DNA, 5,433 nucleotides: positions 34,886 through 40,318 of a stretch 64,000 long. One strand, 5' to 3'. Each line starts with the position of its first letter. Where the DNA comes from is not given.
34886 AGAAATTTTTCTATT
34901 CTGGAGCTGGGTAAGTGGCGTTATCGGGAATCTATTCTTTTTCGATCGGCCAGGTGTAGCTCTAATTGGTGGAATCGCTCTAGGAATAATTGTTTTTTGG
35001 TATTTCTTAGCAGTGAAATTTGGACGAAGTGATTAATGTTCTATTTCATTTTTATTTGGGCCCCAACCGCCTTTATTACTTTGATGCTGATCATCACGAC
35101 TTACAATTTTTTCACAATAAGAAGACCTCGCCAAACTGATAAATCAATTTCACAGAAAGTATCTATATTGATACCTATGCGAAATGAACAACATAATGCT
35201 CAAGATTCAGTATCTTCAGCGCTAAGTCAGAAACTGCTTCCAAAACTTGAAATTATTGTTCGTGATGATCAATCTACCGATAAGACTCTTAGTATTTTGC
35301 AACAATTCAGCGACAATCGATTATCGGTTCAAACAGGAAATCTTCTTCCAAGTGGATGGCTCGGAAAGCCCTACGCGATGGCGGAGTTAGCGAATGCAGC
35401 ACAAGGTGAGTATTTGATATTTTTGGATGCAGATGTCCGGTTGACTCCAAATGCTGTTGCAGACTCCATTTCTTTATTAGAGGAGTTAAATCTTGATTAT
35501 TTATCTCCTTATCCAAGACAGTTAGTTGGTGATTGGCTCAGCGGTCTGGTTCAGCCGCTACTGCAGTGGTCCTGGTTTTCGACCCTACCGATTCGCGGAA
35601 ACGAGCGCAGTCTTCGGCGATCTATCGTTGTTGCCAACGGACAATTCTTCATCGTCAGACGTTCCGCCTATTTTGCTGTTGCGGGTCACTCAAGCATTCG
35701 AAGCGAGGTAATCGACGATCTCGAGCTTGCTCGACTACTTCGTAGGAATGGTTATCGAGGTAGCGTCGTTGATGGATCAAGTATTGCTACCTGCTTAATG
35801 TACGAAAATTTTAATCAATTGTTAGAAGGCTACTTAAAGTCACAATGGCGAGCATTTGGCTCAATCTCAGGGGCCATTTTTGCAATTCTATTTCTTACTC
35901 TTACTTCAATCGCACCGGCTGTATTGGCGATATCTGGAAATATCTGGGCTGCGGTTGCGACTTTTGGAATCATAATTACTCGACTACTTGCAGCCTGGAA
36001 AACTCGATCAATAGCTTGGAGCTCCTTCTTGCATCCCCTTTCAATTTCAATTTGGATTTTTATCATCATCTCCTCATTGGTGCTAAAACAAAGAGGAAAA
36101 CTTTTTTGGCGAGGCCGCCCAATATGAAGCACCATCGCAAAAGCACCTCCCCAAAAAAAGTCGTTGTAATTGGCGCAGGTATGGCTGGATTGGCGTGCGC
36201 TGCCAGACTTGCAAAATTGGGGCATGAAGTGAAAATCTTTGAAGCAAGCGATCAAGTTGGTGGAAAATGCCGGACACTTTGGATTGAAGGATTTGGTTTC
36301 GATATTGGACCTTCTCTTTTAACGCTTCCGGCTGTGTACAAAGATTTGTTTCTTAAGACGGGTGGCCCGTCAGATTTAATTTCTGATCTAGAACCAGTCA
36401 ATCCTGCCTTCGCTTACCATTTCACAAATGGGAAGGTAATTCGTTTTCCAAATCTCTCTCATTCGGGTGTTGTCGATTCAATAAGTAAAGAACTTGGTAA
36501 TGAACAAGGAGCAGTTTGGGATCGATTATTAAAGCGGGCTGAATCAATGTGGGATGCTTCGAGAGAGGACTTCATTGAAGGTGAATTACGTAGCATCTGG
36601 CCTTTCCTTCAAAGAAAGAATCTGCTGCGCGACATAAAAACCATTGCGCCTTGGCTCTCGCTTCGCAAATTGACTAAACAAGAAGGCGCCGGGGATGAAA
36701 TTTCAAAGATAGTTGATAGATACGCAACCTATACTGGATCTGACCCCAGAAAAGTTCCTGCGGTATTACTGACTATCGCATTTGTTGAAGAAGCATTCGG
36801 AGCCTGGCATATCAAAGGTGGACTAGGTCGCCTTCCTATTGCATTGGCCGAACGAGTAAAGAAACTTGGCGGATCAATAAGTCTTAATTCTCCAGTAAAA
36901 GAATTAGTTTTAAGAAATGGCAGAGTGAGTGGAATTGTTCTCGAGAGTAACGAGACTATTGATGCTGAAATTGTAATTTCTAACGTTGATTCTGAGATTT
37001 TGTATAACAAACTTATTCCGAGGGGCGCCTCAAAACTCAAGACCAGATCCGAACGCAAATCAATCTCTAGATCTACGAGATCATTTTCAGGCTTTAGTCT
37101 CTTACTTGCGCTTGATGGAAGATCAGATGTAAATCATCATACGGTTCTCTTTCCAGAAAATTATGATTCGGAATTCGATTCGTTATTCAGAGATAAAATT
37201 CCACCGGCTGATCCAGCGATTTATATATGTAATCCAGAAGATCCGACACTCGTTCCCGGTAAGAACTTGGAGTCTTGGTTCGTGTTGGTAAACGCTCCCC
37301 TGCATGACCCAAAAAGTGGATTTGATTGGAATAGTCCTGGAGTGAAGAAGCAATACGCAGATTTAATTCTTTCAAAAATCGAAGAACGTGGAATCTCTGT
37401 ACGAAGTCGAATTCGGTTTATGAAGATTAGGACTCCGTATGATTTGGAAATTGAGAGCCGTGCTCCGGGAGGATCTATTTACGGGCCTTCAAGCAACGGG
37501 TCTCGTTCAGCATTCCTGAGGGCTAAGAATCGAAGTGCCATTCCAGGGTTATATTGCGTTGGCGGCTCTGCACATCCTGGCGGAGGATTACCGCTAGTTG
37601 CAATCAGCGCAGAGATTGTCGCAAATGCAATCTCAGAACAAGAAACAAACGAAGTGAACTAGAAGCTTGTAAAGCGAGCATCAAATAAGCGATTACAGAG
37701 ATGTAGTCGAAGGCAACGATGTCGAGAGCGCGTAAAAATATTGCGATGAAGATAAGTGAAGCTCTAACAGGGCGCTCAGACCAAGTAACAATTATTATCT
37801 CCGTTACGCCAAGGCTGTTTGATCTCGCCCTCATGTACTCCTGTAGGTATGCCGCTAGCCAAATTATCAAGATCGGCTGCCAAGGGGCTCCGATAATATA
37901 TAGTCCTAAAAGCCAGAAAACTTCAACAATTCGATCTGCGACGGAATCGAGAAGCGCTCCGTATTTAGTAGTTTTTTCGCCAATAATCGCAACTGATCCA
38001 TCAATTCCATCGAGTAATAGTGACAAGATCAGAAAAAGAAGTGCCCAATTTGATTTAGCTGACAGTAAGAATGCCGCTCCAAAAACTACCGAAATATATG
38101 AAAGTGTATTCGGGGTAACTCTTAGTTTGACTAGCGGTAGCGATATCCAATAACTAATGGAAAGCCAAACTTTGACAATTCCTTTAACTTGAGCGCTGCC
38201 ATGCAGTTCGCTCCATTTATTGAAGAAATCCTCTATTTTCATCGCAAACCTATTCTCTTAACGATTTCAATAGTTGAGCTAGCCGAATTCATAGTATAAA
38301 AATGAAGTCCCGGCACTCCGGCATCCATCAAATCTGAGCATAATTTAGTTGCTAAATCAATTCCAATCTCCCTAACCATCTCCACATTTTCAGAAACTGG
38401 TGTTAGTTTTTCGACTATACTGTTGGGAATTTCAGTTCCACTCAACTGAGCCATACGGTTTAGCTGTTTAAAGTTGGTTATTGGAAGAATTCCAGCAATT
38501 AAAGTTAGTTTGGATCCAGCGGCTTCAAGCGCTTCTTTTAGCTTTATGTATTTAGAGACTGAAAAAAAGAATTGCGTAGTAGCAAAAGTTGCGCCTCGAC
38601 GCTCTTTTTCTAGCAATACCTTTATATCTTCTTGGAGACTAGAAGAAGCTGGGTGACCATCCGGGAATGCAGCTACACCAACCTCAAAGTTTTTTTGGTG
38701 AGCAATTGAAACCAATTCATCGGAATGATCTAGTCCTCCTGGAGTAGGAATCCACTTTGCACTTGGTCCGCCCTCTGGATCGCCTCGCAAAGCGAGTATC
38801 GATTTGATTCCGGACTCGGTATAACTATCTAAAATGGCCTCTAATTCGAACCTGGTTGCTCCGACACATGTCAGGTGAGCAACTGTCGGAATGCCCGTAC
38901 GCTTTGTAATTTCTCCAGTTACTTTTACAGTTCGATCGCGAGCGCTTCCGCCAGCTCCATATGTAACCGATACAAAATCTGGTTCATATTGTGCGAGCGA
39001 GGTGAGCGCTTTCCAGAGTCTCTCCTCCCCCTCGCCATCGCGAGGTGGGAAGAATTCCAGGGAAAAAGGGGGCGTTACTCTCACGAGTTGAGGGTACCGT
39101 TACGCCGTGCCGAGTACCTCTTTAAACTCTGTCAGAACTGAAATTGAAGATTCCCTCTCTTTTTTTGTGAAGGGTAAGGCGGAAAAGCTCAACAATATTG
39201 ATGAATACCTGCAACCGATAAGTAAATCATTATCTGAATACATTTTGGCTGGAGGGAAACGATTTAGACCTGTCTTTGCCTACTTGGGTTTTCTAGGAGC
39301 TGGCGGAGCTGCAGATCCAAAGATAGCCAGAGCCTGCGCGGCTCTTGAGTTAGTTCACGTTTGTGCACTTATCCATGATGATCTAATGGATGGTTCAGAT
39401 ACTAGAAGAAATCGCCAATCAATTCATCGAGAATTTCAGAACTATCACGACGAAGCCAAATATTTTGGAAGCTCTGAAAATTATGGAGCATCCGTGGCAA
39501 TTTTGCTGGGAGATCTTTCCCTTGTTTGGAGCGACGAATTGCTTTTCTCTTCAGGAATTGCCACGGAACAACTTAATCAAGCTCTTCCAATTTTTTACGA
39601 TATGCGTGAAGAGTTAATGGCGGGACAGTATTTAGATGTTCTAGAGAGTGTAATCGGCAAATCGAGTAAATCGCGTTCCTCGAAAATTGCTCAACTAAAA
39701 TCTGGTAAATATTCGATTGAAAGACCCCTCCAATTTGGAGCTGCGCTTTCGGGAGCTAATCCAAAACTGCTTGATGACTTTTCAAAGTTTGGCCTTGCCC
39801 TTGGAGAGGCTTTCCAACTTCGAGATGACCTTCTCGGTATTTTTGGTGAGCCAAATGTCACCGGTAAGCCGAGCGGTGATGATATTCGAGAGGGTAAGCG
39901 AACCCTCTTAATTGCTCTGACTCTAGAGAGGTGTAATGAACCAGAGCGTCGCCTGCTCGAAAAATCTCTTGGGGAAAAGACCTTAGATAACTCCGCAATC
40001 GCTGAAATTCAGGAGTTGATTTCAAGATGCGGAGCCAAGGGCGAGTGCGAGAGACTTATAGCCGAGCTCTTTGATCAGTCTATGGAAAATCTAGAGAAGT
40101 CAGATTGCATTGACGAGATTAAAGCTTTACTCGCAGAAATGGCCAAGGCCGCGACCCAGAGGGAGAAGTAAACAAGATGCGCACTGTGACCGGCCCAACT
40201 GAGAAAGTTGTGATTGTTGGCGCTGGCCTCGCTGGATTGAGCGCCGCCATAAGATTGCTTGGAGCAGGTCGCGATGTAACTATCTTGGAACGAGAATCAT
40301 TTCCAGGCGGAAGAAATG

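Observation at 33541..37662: Second carotenoid operon predicting a myxol-like monocyclic carotenoid glycoside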

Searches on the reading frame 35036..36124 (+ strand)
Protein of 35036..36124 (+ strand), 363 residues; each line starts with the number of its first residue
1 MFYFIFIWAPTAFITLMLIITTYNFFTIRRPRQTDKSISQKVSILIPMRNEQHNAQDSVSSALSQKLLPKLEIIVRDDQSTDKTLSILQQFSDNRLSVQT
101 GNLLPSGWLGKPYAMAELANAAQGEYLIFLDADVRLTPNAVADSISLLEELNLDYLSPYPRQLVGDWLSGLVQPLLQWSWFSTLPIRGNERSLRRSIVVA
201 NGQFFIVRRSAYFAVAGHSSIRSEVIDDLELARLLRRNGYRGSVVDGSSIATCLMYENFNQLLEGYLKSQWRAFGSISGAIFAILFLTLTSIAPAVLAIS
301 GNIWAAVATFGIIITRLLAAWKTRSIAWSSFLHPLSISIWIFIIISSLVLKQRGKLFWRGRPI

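Call 8: search_protein_families(library=pfam, proteins=[window:35036-36124:+], max_evalue=0.01)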
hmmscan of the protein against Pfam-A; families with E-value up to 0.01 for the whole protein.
window:35036-36124:+ (363 aa): 5 families
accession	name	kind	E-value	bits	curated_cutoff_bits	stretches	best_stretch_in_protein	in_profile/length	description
PF00535.33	Glycos_transf_2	-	2e-20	73.8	23.3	1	43-212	1-164/168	Glycosyl transferase family 2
PF13506.12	Glyco_transf_21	-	8e-08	32.4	21.7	1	111-246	18-148/174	Glycosyl transferase family 21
PF10111.15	Glyco_tranf_2_2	-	1.4e-07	31.7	27.3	1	43-153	1-111/276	Glycosyltransferase like family 2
PF13641.12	Glyco_tranf_2_3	-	1.7e-07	31.9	27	1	41-247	2-206/230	Glycosyltransferase like family 2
PF13632.12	Glyco_trans_2_3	-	7.3e-07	29.6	27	1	127-338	2-193/198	Glycosyl transferase family group 2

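Call 9: search_protein_families(library=ncbifam, proteins=[window:35036-36124:+], max_evalue=0.01)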
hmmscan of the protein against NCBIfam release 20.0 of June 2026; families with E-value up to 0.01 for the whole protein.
window:35036-36124:+ (363 aa): 23 families
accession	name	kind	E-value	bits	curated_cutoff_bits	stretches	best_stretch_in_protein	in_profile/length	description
NF045692.1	OglycostaseCruG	equivalog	2.2e-31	109.2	600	1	5-300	6-304/386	2'-O-glycosyltransferase CruG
TIGR03469.1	HpnB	hypoth_equivalog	1.6e-26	93.2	379.25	1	15-341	12-349/386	hopene-associated glycosyltransferase HpnB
TIGR03937.1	PgaC_IcaA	equivalog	1.4e-14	53.9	422.3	1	3-145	3-147/407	poly-beta-1,6-N-acetyl-D-glucosamine synthase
TIGR04283.1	glyco_like_mftF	equivalog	4.4e-13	49.3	182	1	42-239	1-173/221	TIGR04283 family arsenosugar biosynthesis glycosyltransferase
NF007482.0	PRK10073.1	equivalog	7e-11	41.7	423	1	37-154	3-116/334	glycosyltransferase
TIGR03472.1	HpnI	equivalog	1.2e-10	40.7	310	2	199-360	199-359/373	bacteriohopanetetrol glucosamine biosynthesis glycosyltransferase HpnI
NF050050.1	ProtGlycPglI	equivalog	3.2e-08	33.3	500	1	41-146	3-106/306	GalNAc(5)-diNAcBac-PP-undecaprenol beta-1,3-glucosyltransferase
NF047683.1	TeichurnBiosyTuaG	equivalog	5.3e-08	32.8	400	1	39-150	5-113/252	teichuronic acid biosynthesis protein TuaG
NF047588.1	GlcsyltransPgfSStrep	equivalog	7.2e-07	28.7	500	1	41-147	2-109/308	glycosyltransferase PgfS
NF010496.0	PRK13915.1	equivalog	9.9e-07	28.1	262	1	38-141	29-135/307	glucosyl-3-phosphoglycerate synthase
TIGR03111.1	glyc2_xrt_Gpos1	hypoth_equivalog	1e-06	27.9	363.95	1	19-149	26-157/439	TIGR03111 family XrtG-associated glycosyltransferase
NF007986.1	PRK10714.1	equivalog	1.1e-06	28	529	1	40-142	6-109/316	undecaprenyl-phosphate 4-deoxy-4-formamido-L-arabinose transferase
NF038299.1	EPS_HpsN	equivalog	3e-06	26.4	425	1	41-142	2-100/317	hormogonium polysaccharide biosynthesis glycosyltransferase HpsN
TIGR03965.1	mycofact_glyco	equivalog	3.3e-06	26.3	280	1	31-138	67-169/467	mycofactocin biosynthesis glycosyltransferase MftF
NF053739.1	GlytfEpsEBac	equivalog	1.6e-05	24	450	1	41-95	2-55/265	glycosyltransferase EpsE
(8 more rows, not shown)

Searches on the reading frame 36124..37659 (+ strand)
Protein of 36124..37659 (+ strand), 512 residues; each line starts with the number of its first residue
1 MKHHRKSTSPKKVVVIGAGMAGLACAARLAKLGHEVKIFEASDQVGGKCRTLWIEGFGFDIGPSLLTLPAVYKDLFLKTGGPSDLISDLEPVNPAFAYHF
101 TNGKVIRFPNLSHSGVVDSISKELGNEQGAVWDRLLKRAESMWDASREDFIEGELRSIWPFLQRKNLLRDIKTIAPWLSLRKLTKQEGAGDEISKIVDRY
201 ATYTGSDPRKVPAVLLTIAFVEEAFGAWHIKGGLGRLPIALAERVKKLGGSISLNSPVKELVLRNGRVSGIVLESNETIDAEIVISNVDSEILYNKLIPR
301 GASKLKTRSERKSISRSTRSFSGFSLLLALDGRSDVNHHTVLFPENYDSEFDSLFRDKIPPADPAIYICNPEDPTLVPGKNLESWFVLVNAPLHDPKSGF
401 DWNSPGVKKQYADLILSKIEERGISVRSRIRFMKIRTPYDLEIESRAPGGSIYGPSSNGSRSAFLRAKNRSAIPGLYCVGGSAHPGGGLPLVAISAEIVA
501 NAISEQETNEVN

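Call 8: search_protein_families(library=pfam, proteins=[window:36124-37659:+], max_evalue=0.01)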
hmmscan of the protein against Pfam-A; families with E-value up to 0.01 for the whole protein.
window:36124-37659:+ (512 aa): 12 families
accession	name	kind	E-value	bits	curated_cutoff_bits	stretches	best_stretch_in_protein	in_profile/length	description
PF01593.30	Amino_oxidase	-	4e-25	89.4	19.8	1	20-314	1-276/443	Flavin containing amine oxidoreductase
PF13450.12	NAD_binding_8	-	2.5e-14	53.7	21.9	1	15-73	1-59/68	NAD(P)-binding Rossmann-like domain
PF01266.30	DAO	-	2.3e-11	44.3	27.9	1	12-47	1-37/353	FAD dependent oxidoreductase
PF00890.30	FAD_binding_2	-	3.3e-11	43.5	20.4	1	13-48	2-37/414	FAD binding domain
PF07992.20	Pyr_redox_2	-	6.9e-08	32.7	26.1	1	9-45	141-177/291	Pyridine nucleotide-disulphide oxidoreductase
PF03486.20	HI0933_like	-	1.9e-07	31.2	50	1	12-50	2-40/244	HI0933-like protein Rossmann domain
PF00070.33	Pyr_redox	-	2.6e-07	31.5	22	1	12-46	1-35/82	Pyridine nucleotide-disulphide oxidoreductase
PF01134.28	GIDA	-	6e-06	26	22.1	1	12-44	1-34/391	Glucose inhibited division protein A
PF12831.13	FAD_oxidored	-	4.1e-05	23.5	27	1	13-48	2-37/416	FAD dependent oxidoreductase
PF01262.27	AlaDh_PNT_C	-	4.8e-05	23.3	23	1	8-44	26-62/214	Alanine dehydrogenase/PNT, C-terminal domain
PF05834.18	Lycopene_cycl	-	5.2e-05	22.9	23.4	1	13-53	2-44/380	Lycopene cyclase protein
PF01946.23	Thi4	-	8.5e-05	22.3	26.2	1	12-59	19-64/235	Thi4 family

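Call 9: search_protein_families(library=ncbifam, proteins=[window:36124-37659:+], max_evalue=0.01)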
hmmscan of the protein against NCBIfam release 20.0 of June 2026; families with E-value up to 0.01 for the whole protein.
window:36124-37659:+ (512 aa): 110 families (the best 25 are shown)
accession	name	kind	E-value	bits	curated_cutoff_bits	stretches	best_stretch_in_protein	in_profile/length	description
TIGR02734.1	crtI_fam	subfamily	3e-88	296.7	238.1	1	13-509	1-494/504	phytoene desaturase family protein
NF045637.1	carotdesatCrtDProt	equivalog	1.9e-87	293.8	580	1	13-504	1-483/485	1-hydroxycarotenoid 3,4-desaturase CrtD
NF042421.1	hydcarot_desat_CrtD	equivalog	2.8e-69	233.8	500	1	11-506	2-486/487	1-hydroxycarotenoid 3,4-desaturase CrtD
NF058655.1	CrtID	equivalog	1.4e-62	212.2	640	1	13-500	1-478/478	bifunctional phytoene desaturase/3,4-desaturase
TIGR02733.1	desat_CrtD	equivalog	3.3e-21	75.5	549.7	2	11-63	2-54/492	C-3',4' desaturase CrtD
TIGR02730.1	carot_isom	equivalog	7.1e-20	71.3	586.9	2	211-503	204-488/493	carotenoid isomerase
NF005560.0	PRK07233.1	equivalog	5.1e-19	68.4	252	2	12-52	2-42/435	hypothetical protein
NF045689.1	BCarotKetCrtO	equivalog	4.9e-18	65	1000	2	225-489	233-523/563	beta-carotene ketolase CrtO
TIGR03467.1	HpnE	equivalog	1.7e-15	57.3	283.05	1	13-65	1-55/430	hydroxysqualene dehydroxylase HpnE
NF005547.0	PRK07208.1-3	equivalog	6.8e-15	54.7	380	2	9-62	3-56/465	hypothetical protein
NF005548.0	PRK07208.1-4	equivalog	1.4e-13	50.3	389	1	11-63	4-56/488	hypothetical protein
NF009410.0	PRK12771.1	subfamily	1.1e-11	44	516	1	5-49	133-177/566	NAD(P)-binding protein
TIGR00562.1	proto_IX_ox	equivalog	2.1e-11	43.1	97.85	1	11-151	3-144/470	protoporphyrinogen oxidase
TIGR01316.1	gltA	equivalog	1.1e-09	37.6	471.75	1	5-47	128-170/449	NADPH-dependent glutamate synthase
NF041087.1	bile_acid_BaiCD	equivalog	1.3e-09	36.8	825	1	5-49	375-419/642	bile acid Fe-S flavoenzyme BaiCD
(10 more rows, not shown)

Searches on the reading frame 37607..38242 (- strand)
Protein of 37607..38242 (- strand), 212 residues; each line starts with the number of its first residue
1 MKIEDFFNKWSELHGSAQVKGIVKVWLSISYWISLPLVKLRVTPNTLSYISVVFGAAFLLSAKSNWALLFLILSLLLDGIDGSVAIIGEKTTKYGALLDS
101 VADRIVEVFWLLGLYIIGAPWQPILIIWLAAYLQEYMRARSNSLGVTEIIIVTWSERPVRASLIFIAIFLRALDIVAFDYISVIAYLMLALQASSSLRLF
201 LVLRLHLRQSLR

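Call 8: search_protein_families(library=pfam, proteins=[window:37607-38242:-], max_evalue=0.01)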
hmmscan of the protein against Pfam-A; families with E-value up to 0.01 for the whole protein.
window:37607-38242:- (212 aa): 1 family
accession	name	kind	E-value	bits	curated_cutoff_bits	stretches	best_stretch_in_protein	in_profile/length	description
PF01066.26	CDP-OH_P_transf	-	2.2e-12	48.1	22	1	43-181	3-141/152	CDP-alcohol phosphatidyltransferase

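Call 9: search_protein_families(library=ncbifam, proteins=[window:37607-38242:-], max_evalue=0.01)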
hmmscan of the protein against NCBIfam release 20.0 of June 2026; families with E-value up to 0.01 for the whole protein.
window:37607-38242:- (212 aa): 10 families
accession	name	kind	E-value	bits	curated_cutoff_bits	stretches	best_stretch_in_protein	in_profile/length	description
NF040950.1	archin_ph_syn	equivalog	8.9e-26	90.9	180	1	33-190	15-174/191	archaetidylinositol phosphate synthase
NF041135.1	IPPtranDIPPsyn_Thcocales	equivalog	1e-12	47.8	580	1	28-134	237-345/419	bifunctional L-myo-inositol-1-phosphate cytidylyltransferase/CDP-L-myo-inositol myo-inositolphosphotransferase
NF045883.1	PIPSynth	equivalog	2.9e-12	46.7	170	1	33-195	14-181/197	phosphatidylinositol phosphate synthase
NF052561.1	PIPSynBT1523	equivalog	3.7e-10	39.9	350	1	65-169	61-169/232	hypothetical protein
NF053678.1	ClpnSynClsA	equivalog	2.7e-07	30.9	240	1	44-133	6-94/180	cardiolipin synthase ClsA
TIGR00473.1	pssA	equivalog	1.3e-06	28.6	107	1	50-170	10-128/153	CDP-diacylglycerol--serine O-phosphatidyltransferase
NF038087.1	arch_ser_synth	exception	0.00093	18.9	240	1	48-105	11-73/216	archaetidylserine synthase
NF008090.0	PRK10832.1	equivalog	0.0013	18.9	304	1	51-107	21-75/182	CDP-diacylglycerol--glycerol-3-phosphate 3-phosphatidyltransferase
TIGR00560.1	pgsA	equivalog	0.0028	18.2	109.1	1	26-174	6-145/183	CDP-diacylglycerol--glycerol-3-phosphate 3-phosphatidyltransferase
NF038086.1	anchor_synt_A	exception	0.0051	16.6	200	1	49-103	17-70/222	protein sorting system archaetidylserine synthase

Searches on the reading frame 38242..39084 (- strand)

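Call 25: search_protein_families(library=pfam, proteins=[window:38242-39084:-], max_evalue=0.001)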
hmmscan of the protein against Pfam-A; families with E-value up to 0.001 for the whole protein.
window:38242-39084:- (281 aa): 1 family
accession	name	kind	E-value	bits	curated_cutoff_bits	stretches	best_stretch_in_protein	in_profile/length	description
PF02219.23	MTHFR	-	2.3e-87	293.4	24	1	7-279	13-287/287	Methylenetetrahydrofolate reductase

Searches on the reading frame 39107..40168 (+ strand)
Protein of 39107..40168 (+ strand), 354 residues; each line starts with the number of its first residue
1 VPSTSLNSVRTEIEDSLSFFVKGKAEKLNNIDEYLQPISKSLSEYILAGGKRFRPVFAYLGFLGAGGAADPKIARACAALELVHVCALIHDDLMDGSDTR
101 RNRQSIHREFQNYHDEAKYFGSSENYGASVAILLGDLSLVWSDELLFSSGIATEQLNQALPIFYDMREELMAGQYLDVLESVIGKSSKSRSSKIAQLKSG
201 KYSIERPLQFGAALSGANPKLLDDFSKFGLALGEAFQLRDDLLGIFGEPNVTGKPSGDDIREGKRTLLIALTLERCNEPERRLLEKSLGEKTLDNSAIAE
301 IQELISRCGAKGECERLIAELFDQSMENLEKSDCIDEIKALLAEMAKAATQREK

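Call 8: search_protein_families(library=pfam, proteins=[window:39107-40168:+], max_evalue=0.01)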
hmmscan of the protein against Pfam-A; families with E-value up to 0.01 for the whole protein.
window:39107-40168:+ (354 aa): 1 family
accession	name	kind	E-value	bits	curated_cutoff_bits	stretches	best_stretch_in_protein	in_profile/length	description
PF00348.22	polyprenyl_synt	-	2e-49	168.6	27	1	40-304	5-250/251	Polyprenyl synthetase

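Call 9: search_protein_families(library=ncbifam, proteins=[window:39107-40168:+], max_evalue=0.01)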
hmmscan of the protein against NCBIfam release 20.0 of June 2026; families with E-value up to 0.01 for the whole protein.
window:39107-40168:+ (354 aa): 16 families
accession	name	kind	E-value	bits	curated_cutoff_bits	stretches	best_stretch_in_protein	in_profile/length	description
NF042416.1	GFPPS_Mycobact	equivalog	6.9e-87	291.7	600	1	12-352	4-348/350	bifunctional (2E,6E)-farnesyl/geranyl diphosphate synthase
NF041169.1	f2_encap_cargo4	exception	3e-72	243.7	450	1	5-353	4-333/334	family 2 encapsulin nanocompartment cargo protein polyprenyl transferase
NF041003.1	GGPP_syn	equivalog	5.8e-37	127.5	500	1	11-354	11-326/326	geranylgeranyl diphosphate synthase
NF040698.1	IdsA_Meth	equivalog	9.3e-36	123.7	468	1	38-352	30-326/328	short chain isoprenyl diphosphate synthase IdsA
NF045485.1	FPPsyn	subfamily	4.4e-32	111.4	275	1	36-305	23-283/288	farnesyl diphosphate synthase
NF042417.1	NPPPS_Mycobact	equivalog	2.6e-28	99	600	1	38-337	44-319/335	nonaprenyl/(2E,6E)-farnesyl/geranylgeranyl diphosphat synthase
NF045549.1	GGPPsyn_IdsB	equivalog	2.8e-27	95.7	475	1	50-341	65-337/346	geranylgeranyl diphosphate synthase IdsB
TIGR02748.1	GerC3_HepT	equivalog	8.9e-25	87.5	456.55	2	37-113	30-105/319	heptaprenyl diphosphate synthase component II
NF045628.1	HxpDPsynlarge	equivalog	2.5e-24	85.9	500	2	38-112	23-96/311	hexaprenyl-diphosphate synthase large subunit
NF045685.1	GGPPSynCrtE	equivalog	2.2e-22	79.4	460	1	37-288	29-268/293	geranylgeranyl diphosphate synthase CrtE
TIGR02749.1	prenyl_cyano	equivalog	2.2e-21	76.2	383.2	2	26-112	19-108/322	solanesyl diphosphate synthase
NF008140.0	PRK10888.1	equivalog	1.8e-20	73.5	412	2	207-353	178-322/323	octaprenyl diphosphate synthase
NF040789.2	gerfarn_diphsyn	equivalog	2.6e-19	69.6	560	1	73-312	84-301/345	geranylfarnesyl diphosphate synthase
NF007877.0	PRK10581.1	equivalog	2.6e-15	56.4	321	1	38-288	32-271/299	(2E,6E)-farnesyl diphosphate synthase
NF040627.1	GFPS_Meth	equivalog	7.6e-13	48.5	600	1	38-256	28-219/285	geranylfarnesyl diphosphate synthase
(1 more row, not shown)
